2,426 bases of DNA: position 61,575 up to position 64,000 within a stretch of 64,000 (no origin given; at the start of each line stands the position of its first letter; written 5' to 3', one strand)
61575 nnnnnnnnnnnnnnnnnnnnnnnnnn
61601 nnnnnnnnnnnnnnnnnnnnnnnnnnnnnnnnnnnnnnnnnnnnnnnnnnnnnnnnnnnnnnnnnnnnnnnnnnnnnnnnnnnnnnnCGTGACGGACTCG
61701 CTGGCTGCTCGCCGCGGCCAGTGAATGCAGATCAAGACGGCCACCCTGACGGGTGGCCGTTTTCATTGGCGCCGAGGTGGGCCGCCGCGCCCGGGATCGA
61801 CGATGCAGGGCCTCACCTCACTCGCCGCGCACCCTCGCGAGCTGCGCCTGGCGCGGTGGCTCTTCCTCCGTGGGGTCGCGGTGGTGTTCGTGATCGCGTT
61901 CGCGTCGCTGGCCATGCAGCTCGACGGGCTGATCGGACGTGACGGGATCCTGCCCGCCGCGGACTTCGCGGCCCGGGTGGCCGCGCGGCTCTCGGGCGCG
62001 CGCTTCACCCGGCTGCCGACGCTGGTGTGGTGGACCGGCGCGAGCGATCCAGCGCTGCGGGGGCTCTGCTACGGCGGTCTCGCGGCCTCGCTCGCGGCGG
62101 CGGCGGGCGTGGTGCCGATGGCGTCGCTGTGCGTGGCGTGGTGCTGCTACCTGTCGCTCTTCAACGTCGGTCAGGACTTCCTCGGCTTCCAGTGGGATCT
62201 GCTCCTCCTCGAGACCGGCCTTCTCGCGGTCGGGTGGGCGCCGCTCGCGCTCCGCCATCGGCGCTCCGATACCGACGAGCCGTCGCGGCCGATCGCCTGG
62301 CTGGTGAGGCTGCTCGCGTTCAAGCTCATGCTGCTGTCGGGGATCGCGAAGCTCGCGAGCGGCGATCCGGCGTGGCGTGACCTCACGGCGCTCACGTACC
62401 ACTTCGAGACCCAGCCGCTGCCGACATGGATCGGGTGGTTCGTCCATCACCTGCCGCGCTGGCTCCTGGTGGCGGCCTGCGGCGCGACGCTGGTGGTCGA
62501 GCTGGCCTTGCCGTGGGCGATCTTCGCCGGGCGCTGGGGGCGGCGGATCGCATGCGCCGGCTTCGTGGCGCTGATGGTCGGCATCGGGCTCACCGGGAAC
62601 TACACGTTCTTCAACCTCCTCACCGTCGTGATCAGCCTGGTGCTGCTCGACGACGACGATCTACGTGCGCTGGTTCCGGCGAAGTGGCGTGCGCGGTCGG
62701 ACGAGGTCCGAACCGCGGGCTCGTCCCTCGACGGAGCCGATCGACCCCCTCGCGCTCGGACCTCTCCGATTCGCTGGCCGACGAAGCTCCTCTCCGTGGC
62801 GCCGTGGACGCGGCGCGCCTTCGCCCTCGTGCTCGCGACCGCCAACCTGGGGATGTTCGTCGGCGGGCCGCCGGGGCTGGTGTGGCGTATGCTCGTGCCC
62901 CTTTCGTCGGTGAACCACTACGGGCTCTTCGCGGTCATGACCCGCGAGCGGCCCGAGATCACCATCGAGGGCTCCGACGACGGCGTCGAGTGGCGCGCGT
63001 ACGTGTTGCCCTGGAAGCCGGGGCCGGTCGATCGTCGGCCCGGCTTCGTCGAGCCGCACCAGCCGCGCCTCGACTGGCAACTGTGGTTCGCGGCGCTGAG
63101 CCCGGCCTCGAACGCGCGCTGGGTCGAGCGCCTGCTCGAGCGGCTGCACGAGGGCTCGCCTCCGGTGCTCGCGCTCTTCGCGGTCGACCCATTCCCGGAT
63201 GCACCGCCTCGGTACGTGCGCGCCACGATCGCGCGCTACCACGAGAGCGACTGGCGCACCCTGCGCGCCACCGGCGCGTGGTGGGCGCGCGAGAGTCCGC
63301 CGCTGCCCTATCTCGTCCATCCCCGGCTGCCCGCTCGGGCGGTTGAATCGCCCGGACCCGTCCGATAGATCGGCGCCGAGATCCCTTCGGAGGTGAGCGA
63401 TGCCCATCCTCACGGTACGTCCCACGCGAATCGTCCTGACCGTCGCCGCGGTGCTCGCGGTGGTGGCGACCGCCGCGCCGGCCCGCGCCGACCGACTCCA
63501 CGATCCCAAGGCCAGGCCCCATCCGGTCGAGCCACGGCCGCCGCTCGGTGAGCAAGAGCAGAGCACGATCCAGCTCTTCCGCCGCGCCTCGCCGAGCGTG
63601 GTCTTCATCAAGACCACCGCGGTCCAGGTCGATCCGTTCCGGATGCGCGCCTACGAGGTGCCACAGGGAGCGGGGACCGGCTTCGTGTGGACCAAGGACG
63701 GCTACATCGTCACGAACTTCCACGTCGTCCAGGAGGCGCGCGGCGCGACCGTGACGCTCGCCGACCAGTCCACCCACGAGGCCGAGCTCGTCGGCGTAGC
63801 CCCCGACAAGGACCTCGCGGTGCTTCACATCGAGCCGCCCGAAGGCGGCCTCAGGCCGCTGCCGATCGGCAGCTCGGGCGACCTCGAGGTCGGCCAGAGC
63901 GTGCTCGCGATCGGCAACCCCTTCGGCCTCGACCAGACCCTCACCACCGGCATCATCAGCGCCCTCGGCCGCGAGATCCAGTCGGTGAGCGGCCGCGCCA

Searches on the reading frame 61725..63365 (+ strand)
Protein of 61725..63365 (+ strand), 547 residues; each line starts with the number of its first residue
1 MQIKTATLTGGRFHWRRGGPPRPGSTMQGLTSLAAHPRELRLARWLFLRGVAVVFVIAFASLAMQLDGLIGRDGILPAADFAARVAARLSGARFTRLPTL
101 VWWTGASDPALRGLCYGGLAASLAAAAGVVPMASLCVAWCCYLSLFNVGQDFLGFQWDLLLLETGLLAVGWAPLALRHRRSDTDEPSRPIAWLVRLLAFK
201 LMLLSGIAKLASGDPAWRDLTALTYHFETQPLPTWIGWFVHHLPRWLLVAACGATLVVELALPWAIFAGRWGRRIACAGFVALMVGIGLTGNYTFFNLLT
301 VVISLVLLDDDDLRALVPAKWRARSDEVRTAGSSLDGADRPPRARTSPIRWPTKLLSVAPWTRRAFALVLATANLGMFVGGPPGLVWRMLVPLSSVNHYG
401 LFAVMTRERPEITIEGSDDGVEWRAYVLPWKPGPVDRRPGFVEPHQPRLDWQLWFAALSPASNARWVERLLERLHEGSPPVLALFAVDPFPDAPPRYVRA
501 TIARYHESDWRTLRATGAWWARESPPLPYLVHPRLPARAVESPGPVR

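Call 70: search_protein_families(library=pfam, proteins=[window:61725-63365:+], max_evalue=0.0001)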
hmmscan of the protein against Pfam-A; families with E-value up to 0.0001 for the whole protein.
window:61725-63365:+ (547 aa): 2 families
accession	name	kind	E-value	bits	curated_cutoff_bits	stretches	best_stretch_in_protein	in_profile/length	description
PF06762.20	LMF1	-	9.4e-52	175.8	27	1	154-314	2-162/163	Lipase maturation factor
PF25179.1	LMF1_C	-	5.6e-40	137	34.2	1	396-523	2-132/139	Lipase maturation factor C-terminal domain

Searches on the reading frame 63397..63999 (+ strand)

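Call 70: search_protein_families(library=pfam, proteins=[window:63397-63999:+], max_evalue=0.0001)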
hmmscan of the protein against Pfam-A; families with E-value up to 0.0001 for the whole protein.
window:63397-63999:+ (201 aa): 2 families
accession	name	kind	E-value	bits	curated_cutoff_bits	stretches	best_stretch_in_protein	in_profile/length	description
PF13365.12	Trypsin_2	-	1.5e-24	87.8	27.6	1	93-192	1-108/144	Trypsin-like peptidase domain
PF00089.32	Trypsin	-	2.8e-05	24.5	20.6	1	93-193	27-150/220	Trypsin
